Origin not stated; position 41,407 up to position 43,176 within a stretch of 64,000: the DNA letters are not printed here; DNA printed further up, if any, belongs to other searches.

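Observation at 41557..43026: Novel 489-aa protein replacing murB/ddl between murC and ftsQ, with DRYND tandem repeats and a possible RNase-H-like core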

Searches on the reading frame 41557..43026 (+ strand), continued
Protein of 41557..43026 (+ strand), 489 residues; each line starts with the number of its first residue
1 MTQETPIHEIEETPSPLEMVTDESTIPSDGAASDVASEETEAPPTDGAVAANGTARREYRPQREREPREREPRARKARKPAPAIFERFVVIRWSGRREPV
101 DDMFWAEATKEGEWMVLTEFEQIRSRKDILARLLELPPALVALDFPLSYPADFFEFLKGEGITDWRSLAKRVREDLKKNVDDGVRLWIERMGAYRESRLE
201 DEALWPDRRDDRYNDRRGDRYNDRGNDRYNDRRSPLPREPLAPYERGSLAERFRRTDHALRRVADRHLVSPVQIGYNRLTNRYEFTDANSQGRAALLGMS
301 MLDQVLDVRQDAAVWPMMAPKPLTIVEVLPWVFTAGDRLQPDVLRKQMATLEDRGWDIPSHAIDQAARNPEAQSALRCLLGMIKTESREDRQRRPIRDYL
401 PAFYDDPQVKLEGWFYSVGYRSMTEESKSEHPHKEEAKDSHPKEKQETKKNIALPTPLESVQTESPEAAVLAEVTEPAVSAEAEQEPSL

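Call 61: fold_search(model_id=the predicted structure, library=viral)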
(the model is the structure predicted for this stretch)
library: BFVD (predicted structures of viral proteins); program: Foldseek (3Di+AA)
matches with E <= 10: 92; with E <= 0.001: 0
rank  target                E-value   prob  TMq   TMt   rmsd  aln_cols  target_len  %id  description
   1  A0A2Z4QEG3            1.4e-02  0.97  0.11  0.13   6.1        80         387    9  Putative terminase large subunit [Escherichia phage Eco_BIFF]
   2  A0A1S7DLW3            5.3e-02  0.89  0.10  0.18  11.8       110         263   15  MC127 [Molluscum contagiosum virus subtype 2]
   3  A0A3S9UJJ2            5.9e-02  0.66  0.11  0.25   7.4        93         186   12  (no name in the UniProt tables at hand)
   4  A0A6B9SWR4            6.7e-02  0.85  0.10  0.08   3.2        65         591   12  DNA maturase B [Sphaerotilus phage vB_SnaP-R1]
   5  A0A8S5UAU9            7.1e-02  0.84  0.10  0.15   3.4        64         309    9  Terminase [Caudovirales sp. ctCVG11]
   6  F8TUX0                7.1e-02  0.80  0.11  0.11   7.8        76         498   14  (no name in the UniProt tables at hand)
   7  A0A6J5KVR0            9.6e-02  0.75  0.10  0.10   3.4        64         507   16  Terminase large subunit ribonuclease H-like domain-containing protein [uncultured Caudovirales phage]
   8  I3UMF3                1.0e-01  0.75  0.09  0.09   4.4        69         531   13  Terminase [Colwellia phage 9A]
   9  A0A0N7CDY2            1.2e-01  0.60  0.10  0.26   6.8        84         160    7  Major capsid protein [Salmonella phage 36]
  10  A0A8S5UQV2            1.5e-01  0.38  0.10  0.05   9.1        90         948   10  DNA polymerase [Podoviridae sp. ctQyH19]
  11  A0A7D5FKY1            1.5e-01  0.69  0.09  0.20   3.5        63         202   14  (no name in the UniProt tables at hand)
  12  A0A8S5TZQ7            1.6e-01  0.54  0.10  0.11   9.3        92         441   14  Large terminase [Myoviridae sp. cttph48]
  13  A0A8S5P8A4            1.7e-01  0.51  0.10  0.06   8.4        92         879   13  Terminase [Siphoviridae sp. ctrvp54]
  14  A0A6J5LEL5            1.7e-01  0.35  0.10  0.21  19.6       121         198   17  Uncharacterized protein [uncultured Caudovirales phage]
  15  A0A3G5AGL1            1.9e-01  0.28  0.09  0.17  30.8       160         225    8  Uncharacterized protein [Solumvirus sp.]
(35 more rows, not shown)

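Call 65: search_protein_families(library=pfam, proteins=[L001:4046-4531:+, L002:4053-4541:+, L004:3962-4456:+, L006:3768-4241:+, L013:3912-4364:+, L019:4047-4499:+, L024:2988-3431:+, L030:4050-4508:+, L025:4059-4502:+, L009:3921-4376:+], max_evalue=1)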
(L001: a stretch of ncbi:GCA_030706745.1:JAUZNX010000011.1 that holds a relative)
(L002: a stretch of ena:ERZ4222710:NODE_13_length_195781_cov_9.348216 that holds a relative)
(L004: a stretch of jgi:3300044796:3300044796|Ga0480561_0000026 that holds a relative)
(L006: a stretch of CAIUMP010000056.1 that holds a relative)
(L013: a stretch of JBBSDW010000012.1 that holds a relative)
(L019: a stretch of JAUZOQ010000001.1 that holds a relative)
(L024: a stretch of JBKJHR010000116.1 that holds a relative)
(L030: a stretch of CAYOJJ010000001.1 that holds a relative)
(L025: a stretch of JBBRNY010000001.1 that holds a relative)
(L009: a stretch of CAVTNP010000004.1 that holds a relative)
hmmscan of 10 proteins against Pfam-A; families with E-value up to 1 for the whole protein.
L001:4046-4531:+ (162 aa): 1 family
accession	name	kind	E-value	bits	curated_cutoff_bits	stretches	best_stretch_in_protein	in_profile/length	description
PF11846.14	Wzy_C_2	-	0.037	14.4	28.5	1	16-109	20-112/191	Virulence factor membrane-bound polymerase, C-terminal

L002:4053-4541:+ (163 aa): 1 family
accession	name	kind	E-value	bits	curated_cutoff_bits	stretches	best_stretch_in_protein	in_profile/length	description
PF05963.17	Cytomega_US3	-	0.41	10.8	25.8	0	35-65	169-197/212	Cytomegalovirus US3 protein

L004:3962-4456:+ (165 aa): 2 families
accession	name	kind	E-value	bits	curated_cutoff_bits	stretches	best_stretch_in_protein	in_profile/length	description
PF23494.1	bPH_10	-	0.074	12.9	27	1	51-104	60-113/151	YqeB-like bacterial PH domain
PF18045.7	ISP3_C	-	0.2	12.2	27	1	80-147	36-109/110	ISP3 C-terminal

L006:3768-4241:+ (158 aa): 1 family
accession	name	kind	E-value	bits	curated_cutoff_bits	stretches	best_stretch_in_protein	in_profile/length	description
PF23494.1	bPH_10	-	0.013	15.4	27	1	20-100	32-110/151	YqeB-like bacterial PH domain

L013:3912-4364:+ (151 aa): 1 family
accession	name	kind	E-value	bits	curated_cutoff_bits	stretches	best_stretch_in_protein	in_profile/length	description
PF10756.15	bPH_6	-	0.094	13.2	22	1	72-122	2-45/73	Bacterial PH domain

L019:4047-4499:+ (151 aa): 0 families

L024:2988-3431:+ (148 aa): 1 family
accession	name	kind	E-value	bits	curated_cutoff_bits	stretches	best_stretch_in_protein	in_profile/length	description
PF19005.6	DUF5734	-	0.11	13.2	27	1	73-138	17-74/83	Domain of unknown function (DUF5734)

L030:4050-4508:+ (153 aa): 3 families
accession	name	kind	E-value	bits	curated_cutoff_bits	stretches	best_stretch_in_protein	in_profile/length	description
PF04999.18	FtsL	-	0.019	15.4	22.9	1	44-82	14-52/97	Cell division protein FtsL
PF14264.12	Glucos_trans_II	-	0.022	14.3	30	1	11-67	137-194/317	Glucosyl transferase GtrII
PF11846.14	Wzy_C_2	-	0.056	13.8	28.5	1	12-68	20-76/191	Virulence factor membrane-bound polymerase, C-terminal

L025:4059-4502:+ (148 aa): 1 family
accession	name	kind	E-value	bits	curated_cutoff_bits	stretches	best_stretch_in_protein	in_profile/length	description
PF04999.18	FtsL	-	0.47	11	22.9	1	45-70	14-39/97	Cell division protein FtsL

L009:3921-4376:+ (152 aa): 2 families
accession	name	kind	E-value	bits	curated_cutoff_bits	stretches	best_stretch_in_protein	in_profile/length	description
PF23494.1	bPH_10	-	0.0012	18.7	27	1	39-101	50-110/151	YqeB-like bacterial PH domain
PF02300.22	Fumarate_red_C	-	0.057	13.9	24.2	1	20-63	34-79/127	Fumarate reductase subunit C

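Call 67: list_cluster_members(proteins=[P0001])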
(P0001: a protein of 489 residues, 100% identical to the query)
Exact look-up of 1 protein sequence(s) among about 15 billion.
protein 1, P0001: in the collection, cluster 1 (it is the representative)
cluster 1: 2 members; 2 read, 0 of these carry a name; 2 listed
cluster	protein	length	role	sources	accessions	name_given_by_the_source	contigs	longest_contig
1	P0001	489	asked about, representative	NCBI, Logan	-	-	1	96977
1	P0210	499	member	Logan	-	-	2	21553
